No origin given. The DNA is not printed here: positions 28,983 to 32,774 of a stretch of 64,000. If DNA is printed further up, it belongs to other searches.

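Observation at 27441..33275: An AT-rich three-gene envelope module of unknown function is the best candidate for an undescribed system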

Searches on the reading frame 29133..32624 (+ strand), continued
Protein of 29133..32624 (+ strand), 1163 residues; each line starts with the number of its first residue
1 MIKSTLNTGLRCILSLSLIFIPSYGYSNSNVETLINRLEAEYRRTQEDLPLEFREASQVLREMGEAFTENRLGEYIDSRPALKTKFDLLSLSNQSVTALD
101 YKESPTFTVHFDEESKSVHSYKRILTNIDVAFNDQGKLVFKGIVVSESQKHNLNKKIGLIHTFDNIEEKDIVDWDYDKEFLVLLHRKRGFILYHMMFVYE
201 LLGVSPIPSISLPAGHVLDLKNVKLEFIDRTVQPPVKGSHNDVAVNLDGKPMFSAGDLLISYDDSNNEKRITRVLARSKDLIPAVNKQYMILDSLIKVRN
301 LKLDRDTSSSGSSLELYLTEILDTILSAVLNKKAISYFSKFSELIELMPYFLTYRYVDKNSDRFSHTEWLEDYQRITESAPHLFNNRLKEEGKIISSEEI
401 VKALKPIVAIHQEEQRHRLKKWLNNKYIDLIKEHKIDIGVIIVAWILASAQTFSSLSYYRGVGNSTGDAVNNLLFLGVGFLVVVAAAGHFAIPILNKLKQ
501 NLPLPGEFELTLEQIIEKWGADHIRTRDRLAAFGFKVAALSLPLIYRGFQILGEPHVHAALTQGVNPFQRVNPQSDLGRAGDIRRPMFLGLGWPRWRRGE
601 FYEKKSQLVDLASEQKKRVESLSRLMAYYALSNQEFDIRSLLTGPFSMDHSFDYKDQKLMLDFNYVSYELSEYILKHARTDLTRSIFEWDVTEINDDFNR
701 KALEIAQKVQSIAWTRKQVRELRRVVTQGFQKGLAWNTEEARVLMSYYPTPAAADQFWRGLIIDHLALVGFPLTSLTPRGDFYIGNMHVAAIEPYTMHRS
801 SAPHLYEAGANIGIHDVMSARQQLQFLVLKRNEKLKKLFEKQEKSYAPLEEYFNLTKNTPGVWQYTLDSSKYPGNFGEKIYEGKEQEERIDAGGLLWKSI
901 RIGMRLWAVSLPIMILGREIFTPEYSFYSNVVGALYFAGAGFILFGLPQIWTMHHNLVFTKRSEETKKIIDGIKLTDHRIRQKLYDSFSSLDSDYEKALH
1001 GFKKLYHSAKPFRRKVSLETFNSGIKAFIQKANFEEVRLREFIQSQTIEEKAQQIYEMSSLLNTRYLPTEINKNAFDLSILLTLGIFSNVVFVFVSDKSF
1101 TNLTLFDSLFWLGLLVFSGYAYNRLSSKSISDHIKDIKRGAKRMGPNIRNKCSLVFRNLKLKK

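Call 31: predict_structure(alignment_id=A1)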
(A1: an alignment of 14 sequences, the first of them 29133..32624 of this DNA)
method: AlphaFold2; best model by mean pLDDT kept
length: 1163 residues; sequences in the alignment: 14
mean_pLDDT: 63.6   pTM: 0.41
mean pLDDT of the five models: 63.6, 61.8, 60.6, 60.3, 53.7
residues with pLDDT >= 90: 27; 70-90: 429; 50-70: 412; < 50: 295
segments of 3 or more residues with pLDDT < 50: 1-31, 80-90, 115-120, 148-152, 230-244, 246-249, 298-333, 353-368, 375-380, 385-434, 455-468, 503-508, 543-553, 594-596, 771-801, 828-853, 882-887
pLDDT, mean of each block of 10 residues (from residue 1): 33 30 27 59 63 63 54 53 41 77 76 52 65 87 62 67 86 81 85 78 73 77 72 44 48 67 75 72 68 56 30 33 35 54 59 40 45 49 46 42 41 40 38 50 56 47 47 52 63 65 49 60 66 60 47 63 79 85 82 56 83 88 88 78 56 74 89 84 79 86 90 76 67 62 59 64 56 47 37 39 55 59 52 40 40 64 71 58 47 72 63 65 70 79 66 72 83 86 80 91 86 81 85 80 87 88 85 72 60 66 77 79 73 62 53 59 48
secondary structure, 60 per line:
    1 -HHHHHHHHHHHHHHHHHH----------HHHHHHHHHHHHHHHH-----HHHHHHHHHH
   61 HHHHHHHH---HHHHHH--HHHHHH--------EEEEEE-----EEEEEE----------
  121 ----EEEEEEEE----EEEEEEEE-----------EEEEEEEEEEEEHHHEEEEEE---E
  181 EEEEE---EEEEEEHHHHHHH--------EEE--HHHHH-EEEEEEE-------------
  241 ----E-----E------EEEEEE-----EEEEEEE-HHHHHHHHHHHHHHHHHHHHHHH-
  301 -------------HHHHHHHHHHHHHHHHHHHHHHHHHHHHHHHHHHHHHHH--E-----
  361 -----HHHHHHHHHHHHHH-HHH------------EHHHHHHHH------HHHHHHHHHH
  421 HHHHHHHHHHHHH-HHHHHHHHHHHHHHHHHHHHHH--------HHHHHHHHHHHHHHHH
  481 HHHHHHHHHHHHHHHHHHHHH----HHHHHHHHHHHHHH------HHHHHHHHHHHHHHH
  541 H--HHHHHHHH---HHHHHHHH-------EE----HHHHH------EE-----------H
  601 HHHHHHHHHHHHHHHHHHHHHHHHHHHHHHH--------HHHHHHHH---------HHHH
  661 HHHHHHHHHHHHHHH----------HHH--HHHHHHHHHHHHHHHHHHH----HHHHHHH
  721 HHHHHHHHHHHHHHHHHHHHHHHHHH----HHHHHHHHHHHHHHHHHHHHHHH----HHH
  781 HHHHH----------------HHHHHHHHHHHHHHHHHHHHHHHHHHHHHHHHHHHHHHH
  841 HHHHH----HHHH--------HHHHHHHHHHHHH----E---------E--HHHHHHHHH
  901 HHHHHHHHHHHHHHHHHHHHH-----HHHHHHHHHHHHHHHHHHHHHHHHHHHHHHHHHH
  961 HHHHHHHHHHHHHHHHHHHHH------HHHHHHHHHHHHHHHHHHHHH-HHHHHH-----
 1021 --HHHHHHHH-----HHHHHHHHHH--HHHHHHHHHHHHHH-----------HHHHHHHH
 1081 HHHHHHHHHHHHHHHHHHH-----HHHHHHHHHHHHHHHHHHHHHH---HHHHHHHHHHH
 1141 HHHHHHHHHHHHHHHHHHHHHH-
elements in order (helices of 4 or more, strands of 3 or more residues): H2-19 H30-45 H51-68 H72-77 H80-85 E94-99 E105-110 E125-132 E137-144 E156-167 E171-176 E180-185 E189-194 H195-201 E210-212 H215-219 E221-227 E258-263 E269-275 H277-299 H314-352 H366-379 H397-404 H411-433 H435-456 H465-501 H506-519 H526-541 H544-551 H555-562 H576-580 H600-631 H640-647 H657-675 H691-709 H714-746 H751-773 H778-785 H802-845 H850-853 H862-874 H892-921 H927-981 H988-1008 H1010-1015 H1023-1030 H1036-1045 H1048-1061 H1073-1099 H1105-1126 H1130-1162
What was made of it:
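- The AF2 model of the giant is weak (pLDDT 63.6, pTM 0.41; call 31).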

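Call 33: fold_search(model_id=the predicted structure, library=pdb)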
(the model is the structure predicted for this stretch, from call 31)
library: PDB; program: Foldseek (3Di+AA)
matches with E <= 10: 176; with E <= 0.001: 0
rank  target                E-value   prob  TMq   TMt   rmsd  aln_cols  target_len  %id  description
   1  9sob_R                2.9e-02  0.10  0.07  0.06  43.7      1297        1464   12  Structural Model of the Nuclear Pore Complex in Arabidopsis thaliana (released 2025-11-05)
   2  8pm6                  6.7e-02  0.08  0.05  0.06  36.6       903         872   11  Human bile salt export pump (BSEP) in complex with inhibitor GBM in nanodiscs (released 2023-11-22)
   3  6q6g_A                2.1e-01  0.08  0.10  0.08  42.2      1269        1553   11  Cryo-EM structure of the APC/C-Cdc20-Cdk2-cyclinA2-Cks2 complex, the D1 box class (released 2019-09-11)
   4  9hcj_R0               3.3e-01  0.02  0.05  0.04  43.2      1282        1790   10  D. discoideum nuclear pore complex (released 2024-12-25)
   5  3f7f_A                4.4e-01  0.07  0.06  0.08  29.4       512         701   10  Structure of Nup120 (released 2009-08-18)
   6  9l5t_W                5.6e-01  0.16  0.06  0.14  38.1       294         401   12  Cryo-EM structure of the thermophile spliceosome (state B*Q2) (released 2025-03-12)
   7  3hxr                  5.8e-01  0.06  0.06  0.09  31.6       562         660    8  Nucleoporin Nup120 from S.cerevisiae (aa 1-757) (released 2009-07-28)
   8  5kpi_A                7.8e-01  0.03  0.07  0.07  41.4      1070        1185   10  Mouse native PGP (released 2016-11-30)
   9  9o86_A                8.1e-01  0.02  0.05  0.06  34.1       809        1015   11  Cryo-EM structure of CIM0216-bound rabbit TRPM3 having 3 resting and 1 activated subunits at 18 degrees Celsius (released 2025-12-17)
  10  5wyj_BE               8.5e-01  0.30  0.06  0.08  13.1       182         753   16  Cryo-EM structure of the 90S small subunit pre-ribosome (Dhr1-depleted, Enp1-TAP, state 1) (released 2017-03-29)
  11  6ujs                  8.5e-01  0.02  0.07  0.07  42.9      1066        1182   11  P-glycoprotein mutant-F728A and C952A-with BDE100 (released 2020-05-27)
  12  9u56                  8.5e-01  0.02  0.06  0.05  43.0      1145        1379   11  Cryo-EM structure of AtABCC2 in apo form (released 2026-03-25)
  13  9tes_A                8.9e-01  0.16  0.06  0.15  18.4       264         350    9  Crystal structure of beta-TrCP bound by diphosphorylated PDCD4 degron peptide (released 2026-04-08)
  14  8qh5_B                9.6e-01  0.41  0.08  0.08  10.7       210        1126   10  CryoEM structure of UVSSA(VHS)-CSA-DDB1-DDA1 (released 2024-08-14)
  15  6g6q_H                9.6e-01  0.18  0.06  0.26  13.9       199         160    8  Crystal structure of the computationally designed Ika4 protein (released 2018-11-28)
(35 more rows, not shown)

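Call 35: find_homologous_proteins(query=A3, max_evalue=0.001)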
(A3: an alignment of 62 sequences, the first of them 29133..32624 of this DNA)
Query A3 (62 sequences) (1163 aa, profile of the alignment): 14 proteins with E <= 0.001 among 8000 candidates.
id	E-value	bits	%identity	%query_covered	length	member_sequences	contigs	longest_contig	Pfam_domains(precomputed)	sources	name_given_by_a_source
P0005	0.0e+0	1197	53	100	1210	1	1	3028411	-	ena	-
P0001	0.0e+0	1168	100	100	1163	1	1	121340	-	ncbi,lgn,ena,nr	ncbi:MAG: hypothetical protein OXM55_05960 [Bdellovibrionales bacterium]|nr:hypothetical protein [Bd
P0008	0.0e+0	1161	47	99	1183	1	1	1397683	-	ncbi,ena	-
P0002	0.0e+0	1148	83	100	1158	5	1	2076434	-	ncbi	-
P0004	0.0e+0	1148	57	100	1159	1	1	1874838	-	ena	-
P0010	0.0e+0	1129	46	99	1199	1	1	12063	-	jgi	-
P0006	0.0e+0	1123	51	100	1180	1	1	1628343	-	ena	-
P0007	0.0e+0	1121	49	100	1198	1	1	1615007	-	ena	-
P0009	0.0e+0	1051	48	100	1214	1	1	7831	-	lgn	-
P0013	0.0e+0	1044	35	96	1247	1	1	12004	PF03118.22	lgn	-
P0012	0.0e+0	1040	35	96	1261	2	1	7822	-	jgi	-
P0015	0.0e+0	1027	35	95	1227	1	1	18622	-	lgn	-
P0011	1.6e-298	1012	39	99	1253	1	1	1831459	-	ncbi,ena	-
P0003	8.9e-285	966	76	87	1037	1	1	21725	-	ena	-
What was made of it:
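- Tried and rejected: The third find_homologous_proteins search, with the 62-sequence profile, returned nothing new (call 35).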

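Call 55: search_protein_families(library=padloc, proteins=[window:29133-32624:+], max_evalue=0.1)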
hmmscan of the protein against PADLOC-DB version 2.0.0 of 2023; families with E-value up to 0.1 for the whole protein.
window:29133-32624:+ (1163 aa): 0 families

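Call 67: search_protein_families(library=pfam, alignment_id=A5, max_evalue=1)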
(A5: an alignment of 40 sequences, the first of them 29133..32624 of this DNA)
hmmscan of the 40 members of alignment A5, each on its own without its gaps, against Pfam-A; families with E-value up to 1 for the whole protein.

A. member 1, window:29133-32624:+ (1163 aa): 1 family
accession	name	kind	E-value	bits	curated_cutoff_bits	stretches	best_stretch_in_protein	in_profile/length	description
PF04787.17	Pox_H7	-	0.17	12.8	28.2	1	647-679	36-67/143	Late protein H7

B. families by the number of members that match (of 40 scanned): 55 families (the first 25 are shown)
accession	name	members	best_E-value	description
PF03118.21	RNA_pol_A_CTD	4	2.8e-08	Bacterial RNA polymerase, alpha chain C terminal domain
PF14520.12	HHH_5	4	5.9e-07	Helix-hairpin-helix domain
PF00633.29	HHH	3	0.00046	Helix-hairpin-helix motif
PF12826.13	HHH_2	3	0.0079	Helix-hairpin-helix motif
PF14716.13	HHH_8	2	0.00049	Helix-hairpin-helix domain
PF02277.22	DBI_PRT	1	0.0054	Phosphoribosyltransferase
PF21126.3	KATNA1_MIT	1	0.0091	Katanin p60 subunit A1, MIT domain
PF03463.20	eRF1_1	1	0.012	eRF1 domain 1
PF20266.3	Mab-21_C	1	0.022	Mab-21 protein HhH/H2TH-like domain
PF20990.2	DUF2207_C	1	0.023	Predicted membrane protein (DUF2207) C-terminal domain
PF13017.12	Maelstrom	1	0.024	piRNA pathway germ-plasm component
PF13075.11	DUF3939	1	0.027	Protein of unknown function (DUF3939)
PF21794.3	RAD51D_N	1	0.033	RAD51D, N-terminal domain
PF15569.11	Imm40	1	0.036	Immunity protein 40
PF11860.13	Muramidase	1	0.036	N-acetylmuramidase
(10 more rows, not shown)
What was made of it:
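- On Any Pfam family or solved fold, for the giant protein: Pfam gives nothing for 40 members except a C-terminal HhH domain in 4 (call 67).
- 4 of 40 giants carry a C-terminal HhH/RpoA-CTD-like domain (call 67). A C-terminal HhH/RpoA-CTD-like domain in 4 of 40 members, best E 2.8e-8 (call 67).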

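Call 69: find_related_loci(query=A1, collection=metagenome_contigs, flank=6000)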
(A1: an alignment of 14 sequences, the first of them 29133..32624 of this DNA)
Query A1 (1163 aa) in metagenome_contigs; peptide patterns used: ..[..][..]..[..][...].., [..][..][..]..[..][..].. (x = any residue, [..] = any of these).
375 stretches matched a pattern, but none encodes a relative of the query by tblastn (E <= 1e-3).

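Call 72: search_protein_families(library=phrogs, proteins=[window:29133-32624:+], max_evalue=0.01)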
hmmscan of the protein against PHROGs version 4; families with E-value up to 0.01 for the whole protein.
window:29133-32624:+ (1163 aa): 0 families

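Call 74: list_cluster_members(proteins=[P0098, P0101, P0107, P0109, P0113, P0126, P0130, P0141, P0146, P0174])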
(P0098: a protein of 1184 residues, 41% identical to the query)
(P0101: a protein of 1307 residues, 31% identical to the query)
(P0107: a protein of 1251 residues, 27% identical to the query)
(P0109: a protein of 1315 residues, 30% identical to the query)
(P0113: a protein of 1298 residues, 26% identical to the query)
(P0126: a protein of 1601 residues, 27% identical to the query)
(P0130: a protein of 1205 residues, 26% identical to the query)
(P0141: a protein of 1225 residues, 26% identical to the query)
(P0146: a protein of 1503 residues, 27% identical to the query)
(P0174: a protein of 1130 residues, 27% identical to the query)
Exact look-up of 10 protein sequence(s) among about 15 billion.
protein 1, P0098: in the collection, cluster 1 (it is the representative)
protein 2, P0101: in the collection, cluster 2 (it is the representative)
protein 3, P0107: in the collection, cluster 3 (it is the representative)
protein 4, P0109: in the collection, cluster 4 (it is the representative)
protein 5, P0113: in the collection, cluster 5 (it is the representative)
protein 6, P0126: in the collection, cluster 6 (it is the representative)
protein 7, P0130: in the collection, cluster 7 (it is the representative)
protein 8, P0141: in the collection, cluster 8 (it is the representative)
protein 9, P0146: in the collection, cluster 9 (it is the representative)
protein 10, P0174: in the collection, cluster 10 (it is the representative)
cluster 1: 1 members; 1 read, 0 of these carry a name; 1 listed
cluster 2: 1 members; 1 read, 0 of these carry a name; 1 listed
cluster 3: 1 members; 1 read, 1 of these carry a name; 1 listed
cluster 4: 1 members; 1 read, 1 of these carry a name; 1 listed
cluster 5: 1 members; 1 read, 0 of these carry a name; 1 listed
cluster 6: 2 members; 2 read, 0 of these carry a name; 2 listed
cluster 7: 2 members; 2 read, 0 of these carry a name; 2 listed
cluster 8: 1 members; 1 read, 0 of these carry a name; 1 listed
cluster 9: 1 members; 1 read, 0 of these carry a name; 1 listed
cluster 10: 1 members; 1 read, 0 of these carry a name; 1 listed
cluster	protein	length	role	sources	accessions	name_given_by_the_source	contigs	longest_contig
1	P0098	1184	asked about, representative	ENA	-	-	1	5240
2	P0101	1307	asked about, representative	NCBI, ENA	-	-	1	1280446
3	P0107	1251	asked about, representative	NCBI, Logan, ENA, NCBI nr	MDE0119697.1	MAG: hypothetical protein OXM55_06805 [Bdellovibrionales bacterium] | hypothetical protein [Bdellovibrionales bacterium]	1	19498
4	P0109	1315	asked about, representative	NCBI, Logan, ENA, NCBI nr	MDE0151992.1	MAG: hypothetical protein OXK80_05825 [Bdellovibrionales bacterium] | hypothetical protein [Bdellovibrionales bacterium]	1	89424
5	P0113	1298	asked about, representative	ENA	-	-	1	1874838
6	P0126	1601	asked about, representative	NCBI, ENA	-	-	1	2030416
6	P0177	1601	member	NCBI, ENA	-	-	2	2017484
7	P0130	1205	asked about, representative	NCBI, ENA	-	-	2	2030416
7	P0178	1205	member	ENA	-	-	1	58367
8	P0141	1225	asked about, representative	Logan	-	-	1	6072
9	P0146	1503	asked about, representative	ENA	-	-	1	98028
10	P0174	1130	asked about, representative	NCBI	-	-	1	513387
